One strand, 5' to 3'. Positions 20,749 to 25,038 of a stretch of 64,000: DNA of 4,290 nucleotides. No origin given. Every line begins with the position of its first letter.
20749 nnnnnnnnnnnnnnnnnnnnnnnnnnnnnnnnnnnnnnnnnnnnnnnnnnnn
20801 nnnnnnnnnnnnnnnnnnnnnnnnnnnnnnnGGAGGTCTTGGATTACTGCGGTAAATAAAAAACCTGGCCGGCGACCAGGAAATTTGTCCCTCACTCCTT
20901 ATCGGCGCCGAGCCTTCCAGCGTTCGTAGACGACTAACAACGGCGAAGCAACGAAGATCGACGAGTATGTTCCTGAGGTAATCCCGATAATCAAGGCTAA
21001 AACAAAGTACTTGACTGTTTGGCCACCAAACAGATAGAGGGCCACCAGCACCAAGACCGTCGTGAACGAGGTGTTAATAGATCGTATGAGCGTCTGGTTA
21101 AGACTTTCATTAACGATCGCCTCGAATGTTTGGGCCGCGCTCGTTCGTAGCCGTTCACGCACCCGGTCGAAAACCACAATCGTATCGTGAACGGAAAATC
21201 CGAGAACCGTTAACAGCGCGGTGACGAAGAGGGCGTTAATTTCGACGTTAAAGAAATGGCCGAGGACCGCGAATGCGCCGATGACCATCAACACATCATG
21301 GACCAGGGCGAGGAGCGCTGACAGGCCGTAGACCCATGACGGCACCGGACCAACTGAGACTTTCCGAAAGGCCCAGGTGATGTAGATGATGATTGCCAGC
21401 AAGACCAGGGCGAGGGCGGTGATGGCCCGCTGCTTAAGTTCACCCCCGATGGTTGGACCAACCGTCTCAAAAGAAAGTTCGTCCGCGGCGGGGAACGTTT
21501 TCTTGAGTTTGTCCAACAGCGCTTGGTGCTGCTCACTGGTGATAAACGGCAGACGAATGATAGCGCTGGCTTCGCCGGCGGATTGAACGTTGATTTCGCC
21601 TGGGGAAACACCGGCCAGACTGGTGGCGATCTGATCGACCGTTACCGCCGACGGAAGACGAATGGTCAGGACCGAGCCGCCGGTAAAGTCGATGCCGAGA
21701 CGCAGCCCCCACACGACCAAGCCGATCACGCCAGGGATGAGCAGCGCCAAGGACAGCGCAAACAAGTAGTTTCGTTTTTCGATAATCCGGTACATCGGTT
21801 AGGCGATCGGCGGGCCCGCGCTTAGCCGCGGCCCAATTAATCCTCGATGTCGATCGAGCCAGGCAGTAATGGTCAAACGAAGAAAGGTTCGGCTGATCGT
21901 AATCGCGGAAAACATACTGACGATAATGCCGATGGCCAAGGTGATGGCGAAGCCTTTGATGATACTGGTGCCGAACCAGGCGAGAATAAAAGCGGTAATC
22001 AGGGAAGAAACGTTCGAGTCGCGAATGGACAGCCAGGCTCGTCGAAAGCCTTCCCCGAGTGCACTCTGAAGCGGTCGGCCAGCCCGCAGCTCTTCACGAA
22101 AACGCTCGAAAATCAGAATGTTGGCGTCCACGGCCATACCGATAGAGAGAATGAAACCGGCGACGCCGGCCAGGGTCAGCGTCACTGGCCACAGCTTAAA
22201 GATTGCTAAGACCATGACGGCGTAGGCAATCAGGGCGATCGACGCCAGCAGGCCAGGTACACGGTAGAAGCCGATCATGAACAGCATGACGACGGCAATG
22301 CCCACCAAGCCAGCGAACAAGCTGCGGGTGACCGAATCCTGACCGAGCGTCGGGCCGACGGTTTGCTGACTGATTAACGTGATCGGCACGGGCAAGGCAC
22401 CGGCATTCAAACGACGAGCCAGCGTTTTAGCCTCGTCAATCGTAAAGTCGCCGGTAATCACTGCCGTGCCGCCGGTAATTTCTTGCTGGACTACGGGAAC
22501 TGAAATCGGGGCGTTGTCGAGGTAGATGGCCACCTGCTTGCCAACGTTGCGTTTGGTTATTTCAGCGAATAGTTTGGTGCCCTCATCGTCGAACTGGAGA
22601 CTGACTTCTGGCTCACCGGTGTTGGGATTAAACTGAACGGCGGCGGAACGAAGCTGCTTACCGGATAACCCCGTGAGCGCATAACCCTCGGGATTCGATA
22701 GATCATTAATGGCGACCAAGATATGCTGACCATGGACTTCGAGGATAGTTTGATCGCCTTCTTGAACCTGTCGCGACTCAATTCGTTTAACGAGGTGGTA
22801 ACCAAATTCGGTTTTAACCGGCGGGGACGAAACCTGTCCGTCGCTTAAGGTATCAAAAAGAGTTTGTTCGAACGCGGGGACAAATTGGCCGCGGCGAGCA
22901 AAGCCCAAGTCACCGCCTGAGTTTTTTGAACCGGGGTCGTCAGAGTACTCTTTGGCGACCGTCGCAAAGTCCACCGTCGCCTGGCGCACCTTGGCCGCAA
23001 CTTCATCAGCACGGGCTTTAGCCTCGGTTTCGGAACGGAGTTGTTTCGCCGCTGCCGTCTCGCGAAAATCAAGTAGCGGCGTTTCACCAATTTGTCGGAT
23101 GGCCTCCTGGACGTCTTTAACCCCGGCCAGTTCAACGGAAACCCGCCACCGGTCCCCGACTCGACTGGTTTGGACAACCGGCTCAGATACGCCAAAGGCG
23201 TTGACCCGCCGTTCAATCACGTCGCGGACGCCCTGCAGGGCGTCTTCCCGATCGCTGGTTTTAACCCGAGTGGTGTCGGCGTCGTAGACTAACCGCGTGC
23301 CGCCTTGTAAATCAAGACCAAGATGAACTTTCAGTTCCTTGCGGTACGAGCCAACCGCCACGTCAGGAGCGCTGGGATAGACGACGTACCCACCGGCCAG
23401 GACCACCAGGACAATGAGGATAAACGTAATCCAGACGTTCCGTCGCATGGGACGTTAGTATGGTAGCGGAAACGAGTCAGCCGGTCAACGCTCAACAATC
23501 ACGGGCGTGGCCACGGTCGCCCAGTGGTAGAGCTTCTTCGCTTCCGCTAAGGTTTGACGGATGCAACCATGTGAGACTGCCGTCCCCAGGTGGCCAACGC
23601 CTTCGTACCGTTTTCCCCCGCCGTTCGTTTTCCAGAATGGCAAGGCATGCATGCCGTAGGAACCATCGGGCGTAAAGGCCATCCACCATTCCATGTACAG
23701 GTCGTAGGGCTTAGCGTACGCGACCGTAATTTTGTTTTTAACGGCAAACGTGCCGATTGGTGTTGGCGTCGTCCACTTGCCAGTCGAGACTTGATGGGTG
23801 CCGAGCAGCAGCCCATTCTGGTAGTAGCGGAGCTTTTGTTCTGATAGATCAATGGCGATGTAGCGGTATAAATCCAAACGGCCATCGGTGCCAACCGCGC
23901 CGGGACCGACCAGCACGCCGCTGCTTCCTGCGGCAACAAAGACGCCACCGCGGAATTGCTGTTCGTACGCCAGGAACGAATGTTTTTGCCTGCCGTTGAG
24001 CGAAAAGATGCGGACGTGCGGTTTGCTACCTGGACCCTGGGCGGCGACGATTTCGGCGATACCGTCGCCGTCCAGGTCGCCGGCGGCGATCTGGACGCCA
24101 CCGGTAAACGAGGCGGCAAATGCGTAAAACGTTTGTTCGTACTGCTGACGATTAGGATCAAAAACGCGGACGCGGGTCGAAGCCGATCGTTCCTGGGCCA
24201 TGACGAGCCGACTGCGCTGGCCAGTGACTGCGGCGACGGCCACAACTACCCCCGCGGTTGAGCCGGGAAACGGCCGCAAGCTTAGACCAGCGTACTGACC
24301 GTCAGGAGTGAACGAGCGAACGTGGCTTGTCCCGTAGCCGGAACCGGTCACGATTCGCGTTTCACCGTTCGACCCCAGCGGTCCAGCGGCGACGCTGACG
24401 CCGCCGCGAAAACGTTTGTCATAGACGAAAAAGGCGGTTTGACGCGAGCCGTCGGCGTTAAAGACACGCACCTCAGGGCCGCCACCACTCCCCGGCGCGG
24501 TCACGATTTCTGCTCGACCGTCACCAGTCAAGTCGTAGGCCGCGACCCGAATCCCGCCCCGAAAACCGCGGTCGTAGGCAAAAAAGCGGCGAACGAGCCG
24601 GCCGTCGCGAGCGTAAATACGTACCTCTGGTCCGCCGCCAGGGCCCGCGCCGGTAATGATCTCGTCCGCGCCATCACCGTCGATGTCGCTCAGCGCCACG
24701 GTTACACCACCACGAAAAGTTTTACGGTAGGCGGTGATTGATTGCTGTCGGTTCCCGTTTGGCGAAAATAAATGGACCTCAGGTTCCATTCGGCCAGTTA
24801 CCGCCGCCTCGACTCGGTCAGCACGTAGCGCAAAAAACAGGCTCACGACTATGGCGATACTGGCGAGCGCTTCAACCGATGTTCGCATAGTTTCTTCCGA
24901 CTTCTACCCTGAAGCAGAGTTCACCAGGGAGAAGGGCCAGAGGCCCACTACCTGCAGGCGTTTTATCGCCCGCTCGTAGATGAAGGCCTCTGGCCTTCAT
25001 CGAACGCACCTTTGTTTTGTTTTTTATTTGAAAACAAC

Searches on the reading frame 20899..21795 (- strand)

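Call 61: search_protein_families(library=pfam, proteins=[window:20899-21795:-], max_evalue=0.001)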
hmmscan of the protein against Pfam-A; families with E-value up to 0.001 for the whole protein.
window:20899-21795:- (298 aa): 3 families
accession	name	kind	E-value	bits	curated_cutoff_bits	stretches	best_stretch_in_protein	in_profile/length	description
PF02355.23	SecD_SecF_C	-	1.9e-59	200.7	20.5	1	95-291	4-187/189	Protein export membrane protein SecD/SecF, C-terminal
PF07549.19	Sec_GG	-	7e-06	25.8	20.3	1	30-46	7-23/28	SecD/SecF GG Motif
PF00873.25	ACR_tran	-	0.00015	20.1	28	1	169-283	367-478/1021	AcrB/AcrD/AcrF family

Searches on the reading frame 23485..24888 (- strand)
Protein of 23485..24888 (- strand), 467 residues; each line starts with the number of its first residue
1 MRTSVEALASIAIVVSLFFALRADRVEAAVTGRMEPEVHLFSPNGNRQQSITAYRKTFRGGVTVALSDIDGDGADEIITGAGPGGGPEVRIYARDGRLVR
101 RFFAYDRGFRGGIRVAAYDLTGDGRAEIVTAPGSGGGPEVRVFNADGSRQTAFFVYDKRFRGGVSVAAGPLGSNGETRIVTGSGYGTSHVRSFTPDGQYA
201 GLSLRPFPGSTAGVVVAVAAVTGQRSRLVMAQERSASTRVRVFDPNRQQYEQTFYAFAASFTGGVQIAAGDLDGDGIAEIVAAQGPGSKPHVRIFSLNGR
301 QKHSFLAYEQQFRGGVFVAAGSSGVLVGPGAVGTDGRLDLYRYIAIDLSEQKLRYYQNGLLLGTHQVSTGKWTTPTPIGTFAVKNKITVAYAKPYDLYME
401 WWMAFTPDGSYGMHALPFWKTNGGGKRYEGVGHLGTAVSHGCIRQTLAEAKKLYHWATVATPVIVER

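Call 4: search_protein_families(library=pfam, proteins=[window:23485-24888:-], max_evalue=0.01)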
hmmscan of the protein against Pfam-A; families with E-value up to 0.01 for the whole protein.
window:23485-24888:- (467 aa): 6 families
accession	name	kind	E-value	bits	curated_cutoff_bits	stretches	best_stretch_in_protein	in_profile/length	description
PF03734.19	YkuD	-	9.2e-21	75.4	23.4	1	342-465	2-146/146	L,D-transpeptidase catalytic domain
PF13517.12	FG-GAP_3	-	6.4e-12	46.3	26.9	2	68-129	1-60/61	FG-GAP-like repeat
PF01839.29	FG-GAP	-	1e-11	44.8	22.1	3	264-283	2-21/37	FG-GAP repeat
PF12256.14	TcdB_toxin_midN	-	0.00072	19.4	24.8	0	41-79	7-45/181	Insecticide toxin TcdB middle/N-terminal region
PF21348.3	RGL11_C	-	0.0025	17.1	27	0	59-81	233-255/490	Rhamnogalacturonan lyase family 11, C-terminal domain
PF25292.1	Beta-prop_CGLA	-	0.005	16.8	26.8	0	266-288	33-55/316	Lambda-carrageenase beta-propeller domain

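Call 73: search_protein_families(library=ncbifam, proteins=[window:23485-24888:-], max_evalue=0.00001)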
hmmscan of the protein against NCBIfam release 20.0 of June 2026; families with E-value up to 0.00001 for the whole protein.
window:23485-24888:- (467 aa): 2 families
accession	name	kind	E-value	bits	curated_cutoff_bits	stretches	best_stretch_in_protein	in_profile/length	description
NF004785.0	PRK06132.1-2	subfamily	1.6e-11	44.1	169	1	344-387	65-108/353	hypothetical protein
NF004787.0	PRK06132.1-4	equivalog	6e-08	31.9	409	1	344-461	60-163/347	hypothetical protein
